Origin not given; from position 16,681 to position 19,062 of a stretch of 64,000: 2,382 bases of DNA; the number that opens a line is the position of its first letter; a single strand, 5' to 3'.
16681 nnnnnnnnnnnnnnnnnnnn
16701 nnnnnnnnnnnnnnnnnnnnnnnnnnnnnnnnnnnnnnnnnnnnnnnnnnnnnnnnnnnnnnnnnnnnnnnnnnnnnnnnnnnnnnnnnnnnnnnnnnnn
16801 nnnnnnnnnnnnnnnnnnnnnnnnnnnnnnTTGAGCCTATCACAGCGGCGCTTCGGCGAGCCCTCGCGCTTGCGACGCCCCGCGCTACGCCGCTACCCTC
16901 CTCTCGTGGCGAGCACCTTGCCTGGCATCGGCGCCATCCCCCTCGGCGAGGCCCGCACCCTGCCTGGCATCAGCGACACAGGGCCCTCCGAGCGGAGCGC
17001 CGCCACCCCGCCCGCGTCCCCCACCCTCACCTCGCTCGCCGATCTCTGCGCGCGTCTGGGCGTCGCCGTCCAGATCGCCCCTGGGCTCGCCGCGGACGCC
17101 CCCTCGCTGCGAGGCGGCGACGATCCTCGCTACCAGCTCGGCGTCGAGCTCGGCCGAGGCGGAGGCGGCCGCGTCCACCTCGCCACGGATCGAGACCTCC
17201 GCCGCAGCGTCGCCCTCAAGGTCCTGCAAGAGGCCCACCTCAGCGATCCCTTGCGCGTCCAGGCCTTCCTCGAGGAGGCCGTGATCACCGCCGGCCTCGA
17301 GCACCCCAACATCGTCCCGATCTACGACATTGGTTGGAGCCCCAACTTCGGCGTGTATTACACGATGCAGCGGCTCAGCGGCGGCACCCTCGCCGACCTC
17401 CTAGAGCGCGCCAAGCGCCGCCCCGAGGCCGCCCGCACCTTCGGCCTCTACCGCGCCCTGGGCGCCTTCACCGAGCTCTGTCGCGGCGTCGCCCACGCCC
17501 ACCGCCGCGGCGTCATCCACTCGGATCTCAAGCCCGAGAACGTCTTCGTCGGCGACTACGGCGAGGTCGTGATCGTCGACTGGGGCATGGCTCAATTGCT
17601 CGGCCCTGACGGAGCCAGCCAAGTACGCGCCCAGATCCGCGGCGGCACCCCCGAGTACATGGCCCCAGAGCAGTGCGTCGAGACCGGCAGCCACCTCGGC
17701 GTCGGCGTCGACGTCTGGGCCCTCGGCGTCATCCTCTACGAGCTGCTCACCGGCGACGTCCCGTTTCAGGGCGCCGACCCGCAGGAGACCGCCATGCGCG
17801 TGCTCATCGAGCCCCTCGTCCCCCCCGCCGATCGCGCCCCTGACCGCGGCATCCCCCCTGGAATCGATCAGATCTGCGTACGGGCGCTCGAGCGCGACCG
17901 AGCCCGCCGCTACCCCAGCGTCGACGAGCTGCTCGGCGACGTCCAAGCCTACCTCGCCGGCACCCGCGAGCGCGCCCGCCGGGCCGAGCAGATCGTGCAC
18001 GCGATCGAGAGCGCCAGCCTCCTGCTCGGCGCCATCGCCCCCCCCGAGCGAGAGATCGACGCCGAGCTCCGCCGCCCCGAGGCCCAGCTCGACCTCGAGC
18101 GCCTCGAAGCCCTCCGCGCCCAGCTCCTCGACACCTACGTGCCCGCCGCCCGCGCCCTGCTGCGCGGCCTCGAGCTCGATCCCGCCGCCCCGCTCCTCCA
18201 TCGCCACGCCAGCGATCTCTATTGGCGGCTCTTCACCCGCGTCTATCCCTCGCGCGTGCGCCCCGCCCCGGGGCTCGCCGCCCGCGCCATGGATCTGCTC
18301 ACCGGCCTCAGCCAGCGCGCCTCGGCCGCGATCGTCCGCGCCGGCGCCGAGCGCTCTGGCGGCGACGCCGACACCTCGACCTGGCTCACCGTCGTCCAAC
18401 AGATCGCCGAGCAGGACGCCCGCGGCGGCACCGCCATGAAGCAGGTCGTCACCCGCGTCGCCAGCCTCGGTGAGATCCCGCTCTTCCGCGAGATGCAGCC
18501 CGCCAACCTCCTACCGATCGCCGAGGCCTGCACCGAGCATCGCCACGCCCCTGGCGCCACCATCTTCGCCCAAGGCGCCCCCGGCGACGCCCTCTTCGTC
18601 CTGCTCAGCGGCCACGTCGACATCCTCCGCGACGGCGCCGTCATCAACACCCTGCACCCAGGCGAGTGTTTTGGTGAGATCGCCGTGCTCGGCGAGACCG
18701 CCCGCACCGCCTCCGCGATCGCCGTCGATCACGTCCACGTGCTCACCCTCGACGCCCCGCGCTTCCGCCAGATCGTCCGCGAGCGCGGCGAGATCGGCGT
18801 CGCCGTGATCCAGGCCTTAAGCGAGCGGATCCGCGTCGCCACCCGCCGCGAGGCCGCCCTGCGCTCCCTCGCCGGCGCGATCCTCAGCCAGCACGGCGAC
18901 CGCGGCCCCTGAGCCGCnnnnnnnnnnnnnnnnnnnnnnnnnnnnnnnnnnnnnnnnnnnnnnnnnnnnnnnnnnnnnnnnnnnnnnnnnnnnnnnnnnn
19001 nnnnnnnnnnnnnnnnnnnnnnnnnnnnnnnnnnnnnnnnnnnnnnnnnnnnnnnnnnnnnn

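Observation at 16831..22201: Self-contained cyclic-nucleotide signalling module: hybrid histidine kinase, REC-cyclase, and a Ser/Thr kinase with cNMP-binding domain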

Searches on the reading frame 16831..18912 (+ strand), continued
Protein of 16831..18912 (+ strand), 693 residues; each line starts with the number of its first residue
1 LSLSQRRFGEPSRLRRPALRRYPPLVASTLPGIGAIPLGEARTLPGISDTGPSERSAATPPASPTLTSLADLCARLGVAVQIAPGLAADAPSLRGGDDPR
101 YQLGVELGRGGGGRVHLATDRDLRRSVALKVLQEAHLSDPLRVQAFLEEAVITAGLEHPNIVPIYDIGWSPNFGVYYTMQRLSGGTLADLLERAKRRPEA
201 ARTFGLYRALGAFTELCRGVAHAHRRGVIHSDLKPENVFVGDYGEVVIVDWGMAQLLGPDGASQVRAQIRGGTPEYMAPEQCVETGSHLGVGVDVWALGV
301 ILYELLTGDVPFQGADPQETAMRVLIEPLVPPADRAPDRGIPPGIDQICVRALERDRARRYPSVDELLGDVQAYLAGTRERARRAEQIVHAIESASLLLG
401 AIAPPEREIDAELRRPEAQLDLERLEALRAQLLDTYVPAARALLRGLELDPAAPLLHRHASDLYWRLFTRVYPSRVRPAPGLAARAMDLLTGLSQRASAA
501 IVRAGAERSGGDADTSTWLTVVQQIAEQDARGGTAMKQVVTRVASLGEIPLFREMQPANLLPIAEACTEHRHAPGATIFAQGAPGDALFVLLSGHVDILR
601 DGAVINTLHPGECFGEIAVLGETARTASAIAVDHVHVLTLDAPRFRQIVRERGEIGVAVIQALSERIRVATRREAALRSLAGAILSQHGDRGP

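Call 44: fold_search(model_id=the predicted structure, library=pdb)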
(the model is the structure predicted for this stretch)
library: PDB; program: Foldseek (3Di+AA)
matches with E <= 10: 2000; with E <= 0.001: 1997
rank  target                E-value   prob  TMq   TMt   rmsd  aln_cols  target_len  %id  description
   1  3oro                  1.0e-17  1.00  0.36  0.83   3.6       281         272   33  Mycobacterium tuberculosis PknB kinase domain L33D mutant (crystal form 4) (released 2010-12-15)
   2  6i2p_A                1.6e-17  1.00  0.35  0.82   3.3       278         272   32  Crystal structure of the Mycobacterium tuberculosis PknB kinase domain (L33E mutant) in complex with its substrate Gar (released 2019-05-22)
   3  5u94                  2.3e-17  1.00  0.36  0.88   2.5       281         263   33  Crystal structure of the Mycobacterium tuberculosis PASTA kinase PknB in complex with the potential theraputic kinase in (released 2017-12-20)
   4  3orm                  4.8e-17  1.00  0.35  0.85   2.8       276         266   31  Mycobacterium tuberculosis PknB kinase domain D76A mutant (released 2010-12-15)
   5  6i2p_B                5.8e-17  1.00  0.34  0.82   3.6       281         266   30  Crystal structure of the Mycobacterium tuberculosis PknB kinase domain (L33E mutant) in complex with its substrate Gar (released 2019-05-22)
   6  1o6y                  6.0e-17  1.00  0.35  0.88   2.7       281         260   32  Catalytic domain of PknB kinase from Mycobacterium tuberculosis (released 2003-01-30)
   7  2fum_B                7.9e-17  1.00  0.36  0.89   2.7       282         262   33  Catalytic domain of protein kinase PknB from Mycobacterium tuberculosis in complex with mitoxantrone (released 2006-08-01)
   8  1mru_A                8.7e-17  1.00  0.36  0.86   2.1       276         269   32  Intracellular Ser/Thr protein kinase domain of Mycobacterium tuberculosis PknB. (released 2003-02-11)
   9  6b2p                  1.0e-16  1.00  0.36  0.91   2.0       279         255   32  Dual Inhibition of the Essential Protein Kinases A and B in Mycobacterium tuberculosis (released 2018-02-14)
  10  6b2q_B                1.2e-16  1.00  0.36  0.87   3.8       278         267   33  Dual Inhibition of the Essential Protein Kinases A and B in Mycobacterium tuberculosis (released 2018-02-14)
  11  3ori_A                1.3e-16  1.00  0.35  0.85   3.6       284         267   32  Mycobacterium tuberculosis PknB kinase domain L33D mutant (crystal form 1) (released 2010-12-15)
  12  6b2q_A                1.5e-16  1.00  0.36  0.89   2.7       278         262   32  Dual Inhibition of the Essential Protein Kinases A and B in Mycobacterium tuberculosis (released 2018-02-14)
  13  1mru_B                1.6e-16  1.00  0.34  0.82   3.2       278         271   33  Intracellular Ser/Thr protein kinase domain of Mycobacterium tuberculosis PknB. (released 2003-02-11)
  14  6b2q_C                1.9e-16  1.00  0.36  0.89   2.8       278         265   33  Dual Inhibition of the Essential Protein Kinases A and B in Mycobacterium tuberculosis (released 2018-02-14)
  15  2fum_C                2.0e-16  1.00  0.35  0.91   2.1       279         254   31  Catalytic domain of protein kinase PknB from Mycobacterium tuberculosis in complex with mitoxantrone (released 2006-08-01)
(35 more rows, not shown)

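Call 45: search_protein_families(library=pfam, proteins=[L081:12113-12970:+], max_evalue=10)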
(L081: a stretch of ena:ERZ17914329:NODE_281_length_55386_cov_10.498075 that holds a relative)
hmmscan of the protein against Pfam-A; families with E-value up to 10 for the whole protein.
L081:12113-12970:+ (285 aa): 4 families
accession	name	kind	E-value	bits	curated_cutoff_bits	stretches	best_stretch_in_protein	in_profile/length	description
PF13948.11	DUF4215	-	3.2e-05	24.6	27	1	91-118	20-46/47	Domain of unknown function (DUF4215)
PF25728.1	US29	-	0.0068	15.9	27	1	22-97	17-87/324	Cytomegalovirus US29 protein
PF16029.10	DUF4787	-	0.073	13.7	27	1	102-126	16-40/63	Domain of unknown function (DUF4787)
PF06333.17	Med13_C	-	6.7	6.4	26.1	1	32-81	165-216/325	Mediator complex subunit 13 C-terminal domain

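Call 46: search_protein_families(library=ncbifam, proteins=[window:16906-18912:+], max_evalue=0.001)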
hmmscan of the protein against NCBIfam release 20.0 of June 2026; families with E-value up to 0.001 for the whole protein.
window:16906-18912:+ (668 aa): 20 families
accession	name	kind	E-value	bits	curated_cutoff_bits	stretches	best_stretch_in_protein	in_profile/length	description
NF033483.0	PknB_PASTA_kin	equivalog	5.1e-65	220.6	450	1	74-362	7-281/563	Stk1 family PASTA domain-containing Ser/Thr kinase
NF009651.0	PRK13184.1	equivalog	1.3e-58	198.8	839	1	75-358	3-299/932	serine/threonine-protein kinase PknD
NF047741.1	antiphage_MADS6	equivalog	7.4e-38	130.4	460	2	176-361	293-472/612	methylation-associated defense system protein kinase MAD6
NF052427.1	StpK7MSMEG_1200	equivalog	6e-34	117.5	900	1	75-357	8-276/601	serine/threonine protein kinase StpK7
TIGR03903.1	TOMM_kin_cyc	equivalog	7e-24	83.8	705.75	1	100-299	4-201/1267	TOMM system kinase/cyclase fusion protein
NF038150.1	lanthi_synth_IV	equivalog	6.5e-21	74.4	650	1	75-362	190-470/851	class IV lanthionine synthetase LanL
NF053615.1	SerThrKinAfsKStmc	equivalog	4.3e-14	52.1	1300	1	197-302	127-228/809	protein serine/threonine kinase AfsK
NF033442.0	BREX_PglW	equivalog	5.2e-13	47.6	990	1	75-402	513-807/1391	BREX system serine/threonine kinase PglW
NF006901.0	PRK09392.1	equivalog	1.5e-10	40.8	211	1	520-647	8-139/236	transcriptional activator FtrB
NF041163.2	encap_f2b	equivalog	1.1e-09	37.9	400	1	514-641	66-200/450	family 2B encapsulin nanocompartment shell protein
NF008732.0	PRK11753.1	equivalog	2.3e-09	37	266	1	538-652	19-139/214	cAMP-activated global transcriptional regulator CRP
NF058543.1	ActPatMycb56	equivalog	9.8e-09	34.5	460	1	526-624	3-105/317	acetyltransferase Pat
NF038151.1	lanthi_synth_III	equivalog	1.6e-08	33.5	575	1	173-293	328-435/833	class III lanthionine synthetase LanKC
NF043056.1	T4SS_LegK1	equivalog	2.4e-06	26.5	550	1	149-280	153-283/516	Dot/Icm T4SS effector kinase LegK1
TIGR03724.2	arch_bud32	equivalog_domain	3.4e-06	26.7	125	1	152-231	70-133/193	KEOPS complex kinase/ATPase Bud32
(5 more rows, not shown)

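Call 55: list_cluster_members(proteins=[P0004, P0005, P0011, P0013, P0014, P0031, P0033, P0035, P0042, P0044])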
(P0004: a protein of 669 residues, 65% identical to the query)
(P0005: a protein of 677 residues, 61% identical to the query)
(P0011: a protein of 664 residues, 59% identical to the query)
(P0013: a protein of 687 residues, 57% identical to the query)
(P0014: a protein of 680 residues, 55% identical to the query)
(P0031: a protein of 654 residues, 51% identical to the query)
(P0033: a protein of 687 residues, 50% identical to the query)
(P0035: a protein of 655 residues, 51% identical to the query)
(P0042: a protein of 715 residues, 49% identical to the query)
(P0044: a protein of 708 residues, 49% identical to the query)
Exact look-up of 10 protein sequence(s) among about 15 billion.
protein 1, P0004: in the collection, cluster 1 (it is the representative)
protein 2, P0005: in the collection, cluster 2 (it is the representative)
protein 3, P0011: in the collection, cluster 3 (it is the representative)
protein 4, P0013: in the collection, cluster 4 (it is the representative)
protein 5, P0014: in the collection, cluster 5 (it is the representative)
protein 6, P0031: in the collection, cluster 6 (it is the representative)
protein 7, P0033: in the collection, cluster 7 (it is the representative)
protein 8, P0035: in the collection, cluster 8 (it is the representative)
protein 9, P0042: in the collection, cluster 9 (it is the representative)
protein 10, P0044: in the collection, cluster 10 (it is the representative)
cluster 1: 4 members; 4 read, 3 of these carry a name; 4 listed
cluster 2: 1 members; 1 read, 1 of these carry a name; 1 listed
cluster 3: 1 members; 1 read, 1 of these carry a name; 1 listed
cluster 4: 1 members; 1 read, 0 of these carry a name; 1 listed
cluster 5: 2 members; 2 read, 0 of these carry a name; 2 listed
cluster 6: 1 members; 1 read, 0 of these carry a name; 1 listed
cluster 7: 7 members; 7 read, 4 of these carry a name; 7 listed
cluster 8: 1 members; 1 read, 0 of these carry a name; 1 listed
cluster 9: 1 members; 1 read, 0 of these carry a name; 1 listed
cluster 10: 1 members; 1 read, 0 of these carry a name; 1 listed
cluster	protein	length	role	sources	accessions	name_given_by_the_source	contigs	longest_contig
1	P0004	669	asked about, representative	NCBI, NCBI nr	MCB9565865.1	MAG: protein kinase [Myxococcales bacterium] | protein kinase [Myxococcales bacterium]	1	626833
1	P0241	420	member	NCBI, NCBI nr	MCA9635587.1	MAG: serine/threonine protein kinase, partial [Myxococcales bacterium] | serine/threonine protein kinase [Myxococcales bacterium]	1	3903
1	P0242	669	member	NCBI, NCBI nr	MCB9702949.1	MAG: protein kinase [Myxococcales bacterium] | protein kinase [Myxococcales bacterium]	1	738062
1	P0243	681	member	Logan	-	-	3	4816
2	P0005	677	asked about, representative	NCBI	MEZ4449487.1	MAG: serine/threonine-protein kinase [Nannocystaceae bacterium]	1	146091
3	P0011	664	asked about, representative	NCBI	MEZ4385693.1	MAG: serine/threonine-protein kinase [Nannocystaceae bacterium]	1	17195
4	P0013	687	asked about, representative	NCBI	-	-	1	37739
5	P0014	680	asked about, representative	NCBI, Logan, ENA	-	-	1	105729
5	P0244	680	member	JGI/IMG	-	-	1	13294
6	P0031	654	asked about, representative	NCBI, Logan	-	-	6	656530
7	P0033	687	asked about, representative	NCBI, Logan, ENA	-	-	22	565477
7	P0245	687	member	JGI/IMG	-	hypothetical protein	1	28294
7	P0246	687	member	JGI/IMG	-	hypothetical protein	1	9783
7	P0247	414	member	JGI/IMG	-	serine/threonine protein kinase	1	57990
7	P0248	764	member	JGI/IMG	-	hypothetical protein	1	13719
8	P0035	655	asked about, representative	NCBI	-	-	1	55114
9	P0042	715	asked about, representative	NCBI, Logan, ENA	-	-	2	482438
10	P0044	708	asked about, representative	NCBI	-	-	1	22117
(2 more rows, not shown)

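Call 73: find_encoding_contigs(protein=P0033, flank=10000, max_places=4)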
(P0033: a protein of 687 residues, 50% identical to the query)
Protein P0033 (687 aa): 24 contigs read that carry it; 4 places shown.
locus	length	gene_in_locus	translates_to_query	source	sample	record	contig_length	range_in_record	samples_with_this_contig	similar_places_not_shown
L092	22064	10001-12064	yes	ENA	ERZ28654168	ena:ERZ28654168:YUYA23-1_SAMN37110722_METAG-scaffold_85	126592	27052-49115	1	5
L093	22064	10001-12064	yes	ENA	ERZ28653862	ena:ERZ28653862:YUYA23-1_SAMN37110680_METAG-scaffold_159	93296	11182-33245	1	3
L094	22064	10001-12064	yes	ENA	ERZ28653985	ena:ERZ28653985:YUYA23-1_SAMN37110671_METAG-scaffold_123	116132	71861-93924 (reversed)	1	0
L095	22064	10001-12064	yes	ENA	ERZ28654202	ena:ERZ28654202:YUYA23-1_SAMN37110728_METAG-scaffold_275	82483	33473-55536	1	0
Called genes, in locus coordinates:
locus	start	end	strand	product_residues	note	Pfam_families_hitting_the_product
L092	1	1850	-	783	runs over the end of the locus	PF26549:Tricorn_N (faint), PF00930:DPPIV_N, PF02129:Peptidase_S15, PF20434:BD-FAE (faint), PF00326:Peptidase_S9, PF12146:Hydrolase_4 (faint)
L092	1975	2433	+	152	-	PF21893:DUF6918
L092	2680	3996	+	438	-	PF13519:VWA_2 (faint)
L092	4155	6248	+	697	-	PF11617:Cu-binding_MopE (faint), PF26766:Choice_anch_L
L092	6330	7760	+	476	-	PF01103:Omp85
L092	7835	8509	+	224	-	-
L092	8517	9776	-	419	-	PF13948:DUF4215 (faint)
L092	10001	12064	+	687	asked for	PF00069:Pkinase, PF07714:PK_Tyr_Ser-Thr, PF14531:Kinase-like (weak), PF00027:cNMP_binding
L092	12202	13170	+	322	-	-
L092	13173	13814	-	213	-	PF04542:Sigma70_r2 (weak), PF08281:Sigma70_r4_2, PF04545:Sigma70_r4 (weak)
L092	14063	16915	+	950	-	PF00069:Pkinase, PF07714:PK_Tyr_Ser-Thr, PF00515:TPR_1 (faint), PF13424:TPR_12 (faint), PF17874:TPR_MalT (weak)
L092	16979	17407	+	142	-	-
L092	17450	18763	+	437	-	-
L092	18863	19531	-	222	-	PF00072:Response_reg, PF00196:GerE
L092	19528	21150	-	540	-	PF13675:PilJ (weak), PF07730:HisKA_3, PF13581:HATPase_c_2 (weak), PF02518:HATPase_c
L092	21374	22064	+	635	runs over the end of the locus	PF13289:SIR2_2 (weak)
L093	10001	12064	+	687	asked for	PF00069:Pkinase, PF07714:PK_Tyr_Ser-Thr, PF14531:Kinase-like (weak), PF00027:cNMP_binding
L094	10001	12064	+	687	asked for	PF00069:Pkinase, PF07714:PK_Tyr_Ser-Thr, PF14531:Kinase-like (weak), PF00027:cNMP_binding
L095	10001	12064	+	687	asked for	PF00069:Pkinase, PF07714:PK_Tyr_Ser-Thr, PF14531:Kinase-like (weak), PF00027:cNMP_binding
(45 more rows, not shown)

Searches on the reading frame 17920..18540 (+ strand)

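Call 45: search_protein_families(library=pfam, proteins=[window:17920-18540:+], max_evalue=10)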
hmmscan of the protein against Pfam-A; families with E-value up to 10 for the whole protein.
window:17920-18540:+ (207 aa): 1 family
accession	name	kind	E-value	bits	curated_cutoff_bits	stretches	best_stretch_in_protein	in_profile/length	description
PF12455.13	Dynactin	-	0.067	12.9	25.6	1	44-74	46-76/286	Dynein associated protein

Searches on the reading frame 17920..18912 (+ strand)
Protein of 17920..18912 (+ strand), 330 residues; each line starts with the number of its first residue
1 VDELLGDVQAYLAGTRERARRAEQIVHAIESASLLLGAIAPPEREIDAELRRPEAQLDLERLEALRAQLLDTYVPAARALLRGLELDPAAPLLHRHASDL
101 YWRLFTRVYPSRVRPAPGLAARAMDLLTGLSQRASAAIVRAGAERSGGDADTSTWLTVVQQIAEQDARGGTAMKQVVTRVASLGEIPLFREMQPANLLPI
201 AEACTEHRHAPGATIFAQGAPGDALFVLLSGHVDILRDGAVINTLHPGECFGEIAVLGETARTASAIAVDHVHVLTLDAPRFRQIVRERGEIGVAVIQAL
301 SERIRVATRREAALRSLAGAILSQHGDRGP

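Call 51: predict_structure(alignment_id=A2)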
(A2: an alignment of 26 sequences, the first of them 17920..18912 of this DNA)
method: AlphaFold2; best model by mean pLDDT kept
length: 330 residues; sequences in the alignment: 26
mean_pLDDT: 91.2   pTM: 0.84
mean pLDDT of the five models: 91.2, 89.8, 89.7, 89.3, 88.8
residues with pLDDT >= 90: 235; 70-90: 86; 50-70: 9; < 50: 0
segments of 3 or more residues with pLDDT < 50: none
pLDDT, mean of each block of 10 residues (from residue 1): 85 92 96 93 95 92 97 97 96 96 94 93 95 93 87 88 78 92 90 92 96 96 93 97 94 76 95 95 90 85 86 90 77
secondary structure, 60 per line:
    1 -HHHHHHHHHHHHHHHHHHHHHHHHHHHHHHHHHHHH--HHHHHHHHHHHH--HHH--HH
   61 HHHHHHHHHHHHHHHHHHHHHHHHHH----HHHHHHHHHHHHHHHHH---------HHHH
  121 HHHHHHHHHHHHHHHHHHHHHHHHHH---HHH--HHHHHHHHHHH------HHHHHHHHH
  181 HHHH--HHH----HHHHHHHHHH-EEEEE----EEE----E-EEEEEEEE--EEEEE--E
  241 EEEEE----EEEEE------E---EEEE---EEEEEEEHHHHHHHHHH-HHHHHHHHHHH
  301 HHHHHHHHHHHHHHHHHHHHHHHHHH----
elements in order: H2-37 H40-51 H59-86 H91-107 H117-146 H155-165 H172-184 H194-203 E205-209 E214-216 E223-230 E233-237 E240-245 E250-254 E265-268 E272-278 H279-288 H290-326

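Call 69: search_protein_representatives(protein=window:17920-18912:+)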
Query: 330 residues. Proteins with E-value up to 0.001 (for the whole library): 34417; up to 1e-10: 4625; up to 1e-30: 45. The best 150 are listed.
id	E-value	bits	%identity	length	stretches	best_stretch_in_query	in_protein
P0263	5.8e-95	334.8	31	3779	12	182-293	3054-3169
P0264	6.5e-84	298.5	30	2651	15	175-286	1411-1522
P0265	4.2e-78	279.4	30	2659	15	176-286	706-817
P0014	1.0e-70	255.1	52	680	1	2-325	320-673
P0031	1.9e-61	224.7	45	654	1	4-320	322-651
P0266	6.0e-61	223.1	45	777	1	2-316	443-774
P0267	2.0e-59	218.1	27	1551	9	183-287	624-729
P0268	7.4e-59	216.2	47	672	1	1-316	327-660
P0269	3.9e-58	213.8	30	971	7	183-287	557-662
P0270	2.2e-55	204.8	30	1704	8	179-304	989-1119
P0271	2.6e-55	204.6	27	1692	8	182-288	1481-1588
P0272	2.9e-54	201.1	28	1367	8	174-290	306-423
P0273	1.8e-53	198.6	47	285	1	60-316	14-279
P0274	3.0e-53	197.8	26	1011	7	185-303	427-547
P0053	4.2e-53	197.3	43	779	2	57-317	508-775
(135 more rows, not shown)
